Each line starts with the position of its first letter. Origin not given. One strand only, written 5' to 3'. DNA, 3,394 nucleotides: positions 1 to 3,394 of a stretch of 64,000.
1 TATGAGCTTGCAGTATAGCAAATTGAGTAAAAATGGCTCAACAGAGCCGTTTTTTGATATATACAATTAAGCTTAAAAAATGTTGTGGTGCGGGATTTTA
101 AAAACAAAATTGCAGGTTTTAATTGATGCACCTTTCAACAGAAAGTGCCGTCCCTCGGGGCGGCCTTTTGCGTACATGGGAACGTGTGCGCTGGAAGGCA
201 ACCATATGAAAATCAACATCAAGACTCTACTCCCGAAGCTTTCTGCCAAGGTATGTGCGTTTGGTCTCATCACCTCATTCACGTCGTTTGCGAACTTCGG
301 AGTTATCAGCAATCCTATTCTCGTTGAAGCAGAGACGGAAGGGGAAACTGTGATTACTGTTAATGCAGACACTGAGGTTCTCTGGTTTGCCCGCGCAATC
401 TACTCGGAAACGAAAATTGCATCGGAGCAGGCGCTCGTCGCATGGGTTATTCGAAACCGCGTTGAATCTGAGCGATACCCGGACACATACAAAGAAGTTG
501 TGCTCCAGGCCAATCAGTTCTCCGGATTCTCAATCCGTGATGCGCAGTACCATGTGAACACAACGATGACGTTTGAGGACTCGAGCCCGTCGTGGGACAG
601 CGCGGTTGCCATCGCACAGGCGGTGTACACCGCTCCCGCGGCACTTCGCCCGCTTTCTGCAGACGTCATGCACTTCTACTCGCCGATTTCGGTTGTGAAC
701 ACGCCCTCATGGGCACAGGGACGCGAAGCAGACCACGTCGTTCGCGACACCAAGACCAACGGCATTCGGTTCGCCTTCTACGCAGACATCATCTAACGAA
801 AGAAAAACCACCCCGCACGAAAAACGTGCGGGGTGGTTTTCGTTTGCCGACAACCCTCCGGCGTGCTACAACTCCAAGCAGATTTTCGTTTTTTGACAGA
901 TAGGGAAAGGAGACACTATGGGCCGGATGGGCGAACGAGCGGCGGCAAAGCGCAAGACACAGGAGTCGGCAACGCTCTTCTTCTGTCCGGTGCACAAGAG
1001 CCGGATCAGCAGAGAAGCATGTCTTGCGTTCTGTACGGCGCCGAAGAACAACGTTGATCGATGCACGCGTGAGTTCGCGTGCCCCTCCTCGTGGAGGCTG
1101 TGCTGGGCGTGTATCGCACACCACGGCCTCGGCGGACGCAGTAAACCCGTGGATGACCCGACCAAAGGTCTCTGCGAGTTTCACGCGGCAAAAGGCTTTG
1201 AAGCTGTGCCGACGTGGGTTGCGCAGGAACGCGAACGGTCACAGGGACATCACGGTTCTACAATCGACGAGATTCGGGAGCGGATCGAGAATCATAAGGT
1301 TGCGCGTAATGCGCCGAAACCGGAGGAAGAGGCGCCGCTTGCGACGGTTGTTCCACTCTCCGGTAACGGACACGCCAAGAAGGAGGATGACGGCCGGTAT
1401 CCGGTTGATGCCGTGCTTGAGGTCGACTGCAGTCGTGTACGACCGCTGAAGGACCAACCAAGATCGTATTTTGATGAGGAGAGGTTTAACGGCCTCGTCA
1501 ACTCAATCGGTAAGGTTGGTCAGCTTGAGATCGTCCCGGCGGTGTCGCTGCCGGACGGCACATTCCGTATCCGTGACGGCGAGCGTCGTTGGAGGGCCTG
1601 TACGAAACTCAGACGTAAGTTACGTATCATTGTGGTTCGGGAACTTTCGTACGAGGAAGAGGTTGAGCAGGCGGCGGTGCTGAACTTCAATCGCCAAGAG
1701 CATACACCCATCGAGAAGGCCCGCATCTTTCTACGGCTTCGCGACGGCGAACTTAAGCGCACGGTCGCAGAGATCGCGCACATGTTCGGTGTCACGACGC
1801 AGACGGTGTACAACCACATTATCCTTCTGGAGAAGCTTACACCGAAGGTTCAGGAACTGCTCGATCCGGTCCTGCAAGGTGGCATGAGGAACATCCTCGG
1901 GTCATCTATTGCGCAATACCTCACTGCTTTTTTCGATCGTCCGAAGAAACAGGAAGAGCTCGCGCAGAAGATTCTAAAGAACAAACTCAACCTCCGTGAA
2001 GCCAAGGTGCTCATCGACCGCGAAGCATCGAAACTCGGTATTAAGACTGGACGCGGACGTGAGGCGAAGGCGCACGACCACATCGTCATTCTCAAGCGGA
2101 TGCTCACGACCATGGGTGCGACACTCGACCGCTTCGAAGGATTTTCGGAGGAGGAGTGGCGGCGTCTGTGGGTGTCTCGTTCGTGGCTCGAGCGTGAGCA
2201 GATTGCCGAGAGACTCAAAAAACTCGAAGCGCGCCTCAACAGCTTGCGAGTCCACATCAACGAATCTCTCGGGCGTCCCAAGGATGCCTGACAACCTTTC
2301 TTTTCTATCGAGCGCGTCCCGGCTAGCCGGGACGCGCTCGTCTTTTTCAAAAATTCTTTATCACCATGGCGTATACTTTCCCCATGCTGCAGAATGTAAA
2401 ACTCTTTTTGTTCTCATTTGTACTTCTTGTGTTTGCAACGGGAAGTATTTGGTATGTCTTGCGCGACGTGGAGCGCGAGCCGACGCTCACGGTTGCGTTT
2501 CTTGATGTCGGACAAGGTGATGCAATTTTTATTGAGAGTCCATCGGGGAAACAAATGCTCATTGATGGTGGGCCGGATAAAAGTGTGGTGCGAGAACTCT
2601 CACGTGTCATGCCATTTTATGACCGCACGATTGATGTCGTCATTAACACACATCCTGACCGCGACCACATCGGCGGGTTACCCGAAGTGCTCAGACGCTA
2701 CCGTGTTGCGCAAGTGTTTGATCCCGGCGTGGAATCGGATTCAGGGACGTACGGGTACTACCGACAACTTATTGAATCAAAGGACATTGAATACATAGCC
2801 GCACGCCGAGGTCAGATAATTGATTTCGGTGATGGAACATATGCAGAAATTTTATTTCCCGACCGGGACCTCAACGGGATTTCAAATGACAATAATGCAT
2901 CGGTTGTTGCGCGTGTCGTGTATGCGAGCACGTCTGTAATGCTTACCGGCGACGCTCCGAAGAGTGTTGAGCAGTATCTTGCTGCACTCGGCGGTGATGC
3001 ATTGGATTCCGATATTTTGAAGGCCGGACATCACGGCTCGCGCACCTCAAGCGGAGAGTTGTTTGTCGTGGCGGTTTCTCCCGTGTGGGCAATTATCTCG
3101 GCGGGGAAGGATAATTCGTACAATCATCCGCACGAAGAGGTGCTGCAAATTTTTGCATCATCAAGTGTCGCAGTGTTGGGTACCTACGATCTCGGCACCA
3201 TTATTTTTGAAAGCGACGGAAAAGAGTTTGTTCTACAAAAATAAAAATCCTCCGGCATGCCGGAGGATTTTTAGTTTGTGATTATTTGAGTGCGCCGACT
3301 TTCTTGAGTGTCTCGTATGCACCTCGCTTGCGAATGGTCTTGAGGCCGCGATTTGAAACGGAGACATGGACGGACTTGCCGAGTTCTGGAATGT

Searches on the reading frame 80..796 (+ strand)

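Call 11: search_protein_families(library=pfam, proteins=[window:80-796:+], max_evalue=0.001)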
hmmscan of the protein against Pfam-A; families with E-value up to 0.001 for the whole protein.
window:80-796:+ (238 aa): 1 family
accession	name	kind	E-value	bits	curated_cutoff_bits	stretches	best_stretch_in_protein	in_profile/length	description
PF07486.17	Hydrolase_2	-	1.2e-11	45.5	27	1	117-215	7-86/100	Cell Wall Hydrolase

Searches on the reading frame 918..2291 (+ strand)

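Call 11: search_protein_families(library=pfam, proteins=[window:918-2291:+], max_evalue=0.001)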
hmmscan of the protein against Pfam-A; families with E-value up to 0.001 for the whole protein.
window:918-2291:+ (457 aa): 5 families
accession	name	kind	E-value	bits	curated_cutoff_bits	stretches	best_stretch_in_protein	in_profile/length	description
PF02195.25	ParB_N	-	1e-10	41.9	26.3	1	166-256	3-93/95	ParB N-terminal domain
PF17762.8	HTH_ParB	-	2.4e-06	28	22.6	1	262-368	3-99/102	ParB HTH domain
PF08279.18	HTH_11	-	0.00018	21.7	25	1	270-307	5-42/55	HTH domain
PF13551.12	HTH_29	-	0.0004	20.9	28.1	0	268-307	2-39/64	Winged helix-turn helix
PF21476.4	PF0610-like_N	-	0.00095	19.8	33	0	269-301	5-35/50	PF0610-like, N-terminal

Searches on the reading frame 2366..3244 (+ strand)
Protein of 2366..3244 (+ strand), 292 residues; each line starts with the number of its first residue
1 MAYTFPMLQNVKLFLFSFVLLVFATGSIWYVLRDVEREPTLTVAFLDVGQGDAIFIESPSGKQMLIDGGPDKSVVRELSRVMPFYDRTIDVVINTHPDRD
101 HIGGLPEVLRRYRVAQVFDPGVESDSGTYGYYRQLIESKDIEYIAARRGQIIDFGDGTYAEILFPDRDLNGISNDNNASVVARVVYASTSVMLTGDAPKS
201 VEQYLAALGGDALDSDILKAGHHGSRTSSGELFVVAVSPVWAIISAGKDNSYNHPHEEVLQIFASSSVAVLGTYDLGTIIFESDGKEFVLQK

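Call 11: search_protein_families(library=pfam, proteins=[window:2366-3244:+], max_evalue=0.001)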
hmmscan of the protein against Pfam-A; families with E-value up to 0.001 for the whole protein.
window:2366-3244:+ (292 aa): 3 families
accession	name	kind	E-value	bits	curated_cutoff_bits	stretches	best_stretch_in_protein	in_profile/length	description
PF00753.33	Lactamase_B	-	1.8e-15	57.9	22.7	1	47-234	2-182/196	Metallo-beta-lactamase superfamily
PF12706.13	Lactamase_B_2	-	6e-05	23.2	27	1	64-159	3-103/200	Beta-lactamase superfamily domain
PF25281.1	MBL_MAP1B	-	0.00033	20.2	37.6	1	47-115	27-91/279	MAP1B MBL-like domain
